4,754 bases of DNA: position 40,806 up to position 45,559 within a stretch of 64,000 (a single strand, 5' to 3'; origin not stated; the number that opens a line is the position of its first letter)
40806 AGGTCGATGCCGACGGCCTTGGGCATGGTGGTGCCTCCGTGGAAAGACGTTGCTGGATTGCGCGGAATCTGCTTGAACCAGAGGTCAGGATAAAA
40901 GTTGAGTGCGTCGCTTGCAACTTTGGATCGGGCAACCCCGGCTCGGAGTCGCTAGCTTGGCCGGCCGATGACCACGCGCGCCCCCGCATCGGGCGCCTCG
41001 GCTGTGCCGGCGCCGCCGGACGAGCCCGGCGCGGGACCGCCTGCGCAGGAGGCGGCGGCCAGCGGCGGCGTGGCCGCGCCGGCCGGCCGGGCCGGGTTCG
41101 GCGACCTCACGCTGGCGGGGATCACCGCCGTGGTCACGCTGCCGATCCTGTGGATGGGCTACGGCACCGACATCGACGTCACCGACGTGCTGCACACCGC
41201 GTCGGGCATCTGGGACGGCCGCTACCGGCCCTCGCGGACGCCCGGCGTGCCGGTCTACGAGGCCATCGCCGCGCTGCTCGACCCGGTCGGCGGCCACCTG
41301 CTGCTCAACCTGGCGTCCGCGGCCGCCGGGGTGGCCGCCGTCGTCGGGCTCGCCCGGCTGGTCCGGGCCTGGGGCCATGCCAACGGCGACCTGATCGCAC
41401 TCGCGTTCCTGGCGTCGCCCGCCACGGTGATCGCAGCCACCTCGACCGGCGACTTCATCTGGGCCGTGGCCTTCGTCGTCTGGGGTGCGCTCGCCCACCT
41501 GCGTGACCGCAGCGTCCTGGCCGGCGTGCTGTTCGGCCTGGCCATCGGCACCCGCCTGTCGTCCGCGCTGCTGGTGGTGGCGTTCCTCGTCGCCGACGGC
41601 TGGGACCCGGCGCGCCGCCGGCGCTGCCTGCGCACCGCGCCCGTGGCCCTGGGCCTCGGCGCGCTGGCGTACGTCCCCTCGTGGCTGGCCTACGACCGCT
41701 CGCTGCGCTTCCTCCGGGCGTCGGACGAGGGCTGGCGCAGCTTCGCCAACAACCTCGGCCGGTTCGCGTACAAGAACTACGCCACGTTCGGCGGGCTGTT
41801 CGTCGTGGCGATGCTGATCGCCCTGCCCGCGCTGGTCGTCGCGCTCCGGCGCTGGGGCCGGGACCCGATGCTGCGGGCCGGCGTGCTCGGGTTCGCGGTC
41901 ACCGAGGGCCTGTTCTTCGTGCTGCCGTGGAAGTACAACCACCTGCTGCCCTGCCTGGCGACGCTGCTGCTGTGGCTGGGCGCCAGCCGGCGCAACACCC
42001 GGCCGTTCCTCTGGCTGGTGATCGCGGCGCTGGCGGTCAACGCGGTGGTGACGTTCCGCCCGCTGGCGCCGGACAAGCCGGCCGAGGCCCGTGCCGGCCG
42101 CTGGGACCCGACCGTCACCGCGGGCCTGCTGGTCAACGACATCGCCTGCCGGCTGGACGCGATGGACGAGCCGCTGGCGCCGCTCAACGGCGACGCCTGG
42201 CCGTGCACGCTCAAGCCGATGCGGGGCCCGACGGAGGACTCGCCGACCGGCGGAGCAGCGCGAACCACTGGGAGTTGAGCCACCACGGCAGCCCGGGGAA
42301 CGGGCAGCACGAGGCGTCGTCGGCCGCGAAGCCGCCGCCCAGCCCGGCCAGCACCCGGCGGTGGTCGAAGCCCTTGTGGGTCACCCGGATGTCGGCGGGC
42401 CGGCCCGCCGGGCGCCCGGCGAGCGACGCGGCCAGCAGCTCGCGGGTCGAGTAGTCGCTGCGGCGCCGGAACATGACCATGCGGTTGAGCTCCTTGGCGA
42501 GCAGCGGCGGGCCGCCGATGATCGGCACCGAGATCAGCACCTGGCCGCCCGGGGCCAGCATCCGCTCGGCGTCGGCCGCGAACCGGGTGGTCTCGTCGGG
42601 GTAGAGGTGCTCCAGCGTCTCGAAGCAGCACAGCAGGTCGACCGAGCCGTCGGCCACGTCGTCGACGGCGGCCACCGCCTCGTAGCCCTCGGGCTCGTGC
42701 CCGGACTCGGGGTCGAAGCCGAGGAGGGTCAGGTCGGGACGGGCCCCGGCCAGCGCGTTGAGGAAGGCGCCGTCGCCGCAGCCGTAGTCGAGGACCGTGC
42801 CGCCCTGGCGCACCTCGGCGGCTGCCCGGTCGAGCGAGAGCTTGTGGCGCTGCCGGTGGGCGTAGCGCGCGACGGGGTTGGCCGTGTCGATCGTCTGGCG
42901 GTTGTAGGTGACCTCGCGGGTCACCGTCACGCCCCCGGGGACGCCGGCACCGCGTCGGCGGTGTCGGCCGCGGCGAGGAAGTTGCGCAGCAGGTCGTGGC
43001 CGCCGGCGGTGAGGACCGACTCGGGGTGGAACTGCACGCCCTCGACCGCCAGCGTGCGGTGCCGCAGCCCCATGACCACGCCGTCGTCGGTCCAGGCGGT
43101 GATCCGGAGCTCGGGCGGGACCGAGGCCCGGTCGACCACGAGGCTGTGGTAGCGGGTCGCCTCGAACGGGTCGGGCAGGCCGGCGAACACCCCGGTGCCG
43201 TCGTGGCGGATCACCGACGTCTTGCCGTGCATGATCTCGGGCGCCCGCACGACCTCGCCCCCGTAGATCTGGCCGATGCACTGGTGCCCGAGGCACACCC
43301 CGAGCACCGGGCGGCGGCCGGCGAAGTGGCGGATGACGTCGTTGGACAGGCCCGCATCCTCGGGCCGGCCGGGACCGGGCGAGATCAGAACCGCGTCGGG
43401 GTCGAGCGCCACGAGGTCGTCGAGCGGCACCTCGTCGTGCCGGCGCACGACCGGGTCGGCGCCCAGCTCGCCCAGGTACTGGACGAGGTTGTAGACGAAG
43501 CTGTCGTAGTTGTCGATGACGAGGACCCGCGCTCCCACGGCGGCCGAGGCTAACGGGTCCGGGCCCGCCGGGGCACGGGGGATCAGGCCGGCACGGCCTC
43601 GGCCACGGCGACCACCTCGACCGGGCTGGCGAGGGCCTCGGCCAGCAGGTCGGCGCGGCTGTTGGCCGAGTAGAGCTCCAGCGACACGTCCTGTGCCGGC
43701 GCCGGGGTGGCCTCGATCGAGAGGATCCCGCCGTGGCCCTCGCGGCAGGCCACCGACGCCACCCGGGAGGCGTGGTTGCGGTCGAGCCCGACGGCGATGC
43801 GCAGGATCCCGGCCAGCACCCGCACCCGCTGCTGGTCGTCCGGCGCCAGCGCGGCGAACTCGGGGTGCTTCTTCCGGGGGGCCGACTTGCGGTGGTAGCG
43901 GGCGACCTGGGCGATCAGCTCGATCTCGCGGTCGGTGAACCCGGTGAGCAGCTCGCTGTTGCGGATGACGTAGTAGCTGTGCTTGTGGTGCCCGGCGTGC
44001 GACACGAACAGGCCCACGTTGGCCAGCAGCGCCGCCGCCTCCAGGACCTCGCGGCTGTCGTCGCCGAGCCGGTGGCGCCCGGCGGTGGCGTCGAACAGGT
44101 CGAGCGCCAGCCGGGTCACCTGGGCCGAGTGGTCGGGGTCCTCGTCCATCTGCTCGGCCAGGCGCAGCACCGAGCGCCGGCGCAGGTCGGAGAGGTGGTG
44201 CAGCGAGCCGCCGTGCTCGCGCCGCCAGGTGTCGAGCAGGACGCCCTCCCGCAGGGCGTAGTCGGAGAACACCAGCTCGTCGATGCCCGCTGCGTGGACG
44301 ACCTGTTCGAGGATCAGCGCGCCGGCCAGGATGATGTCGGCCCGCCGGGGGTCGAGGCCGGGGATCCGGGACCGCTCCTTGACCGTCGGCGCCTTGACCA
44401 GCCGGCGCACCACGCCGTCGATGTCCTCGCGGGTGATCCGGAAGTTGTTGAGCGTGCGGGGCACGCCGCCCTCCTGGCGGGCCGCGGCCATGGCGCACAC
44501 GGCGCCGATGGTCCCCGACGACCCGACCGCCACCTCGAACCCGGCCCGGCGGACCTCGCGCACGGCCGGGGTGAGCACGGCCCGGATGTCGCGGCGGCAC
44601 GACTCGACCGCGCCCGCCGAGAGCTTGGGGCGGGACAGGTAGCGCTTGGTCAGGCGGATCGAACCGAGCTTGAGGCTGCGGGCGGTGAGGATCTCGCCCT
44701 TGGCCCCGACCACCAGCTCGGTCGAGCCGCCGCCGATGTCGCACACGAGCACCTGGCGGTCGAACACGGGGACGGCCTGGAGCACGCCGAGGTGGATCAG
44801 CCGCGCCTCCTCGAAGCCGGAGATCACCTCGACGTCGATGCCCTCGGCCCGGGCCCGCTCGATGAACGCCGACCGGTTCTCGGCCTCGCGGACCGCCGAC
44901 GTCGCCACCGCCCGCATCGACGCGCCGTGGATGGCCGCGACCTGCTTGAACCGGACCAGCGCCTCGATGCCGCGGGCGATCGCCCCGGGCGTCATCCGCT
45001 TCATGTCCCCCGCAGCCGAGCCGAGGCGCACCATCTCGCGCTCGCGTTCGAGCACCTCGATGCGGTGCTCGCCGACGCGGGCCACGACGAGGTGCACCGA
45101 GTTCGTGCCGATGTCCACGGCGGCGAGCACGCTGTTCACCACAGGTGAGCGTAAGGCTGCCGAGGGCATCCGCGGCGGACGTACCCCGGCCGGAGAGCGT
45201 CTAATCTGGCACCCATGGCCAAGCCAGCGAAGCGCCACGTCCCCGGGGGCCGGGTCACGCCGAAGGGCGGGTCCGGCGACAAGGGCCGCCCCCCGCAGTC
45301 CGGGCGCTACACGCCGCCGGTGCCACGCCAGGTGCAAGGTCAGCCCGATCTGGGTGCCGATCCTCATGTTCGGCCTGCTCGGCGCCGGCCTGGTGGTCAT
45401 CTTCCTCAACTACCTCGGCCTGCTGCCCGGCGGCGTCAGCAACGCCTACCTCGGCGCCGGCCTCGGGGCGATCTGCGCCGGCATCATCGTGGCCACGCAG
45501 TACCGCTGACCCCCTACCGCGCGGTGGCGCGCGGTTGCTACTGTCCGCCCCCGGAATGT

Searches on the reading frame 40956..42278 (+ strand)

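Call 55: search_protein_families(library=pfam, proteins=[window:40956-42278:+], max_evalue=0.0001)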
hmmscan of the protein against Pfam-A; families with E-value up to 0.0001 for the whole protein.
window:40956-42278:+ (440 aa): 2 families
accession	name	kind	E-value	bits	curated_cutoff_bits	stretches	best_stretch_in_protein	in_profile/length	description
PF09594.16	GT87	-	9e-08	32.6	25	1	105-311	14-227/237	Glycosyltransferase family 87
PF13231.12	PMT_2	-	2.3e-05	25.1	26.1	1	115-243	22-157/160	Dolichyl-phosphate-mannose-protein mannosyltransferase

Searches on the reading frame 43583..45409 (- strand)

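Call 55: search_protein_families(library=pfam, proteins=[window:43583-45409:-], max_evalue=0.0001)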
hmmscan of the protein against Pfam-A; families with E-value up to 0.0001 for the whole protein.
window:43583-45409:- (608 aa): 3 families
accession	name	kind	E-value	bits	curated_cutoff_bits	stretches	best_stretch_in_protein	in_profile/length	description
PF02541.22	Ppx-GppA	-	1.8e-64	218.4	27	1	108-395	1-282/285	Ppx/GppA phosphatase family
PF21447.3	Ppx-GppA_III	-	5.1e-33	114.8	27.3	1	410-553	2-143/177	Ppx/GppA phosphatase, domain III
PF14450.12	FtsA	-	4.6e-05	24.2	31.8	0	222-256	2-36/127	Cell division protein FtsA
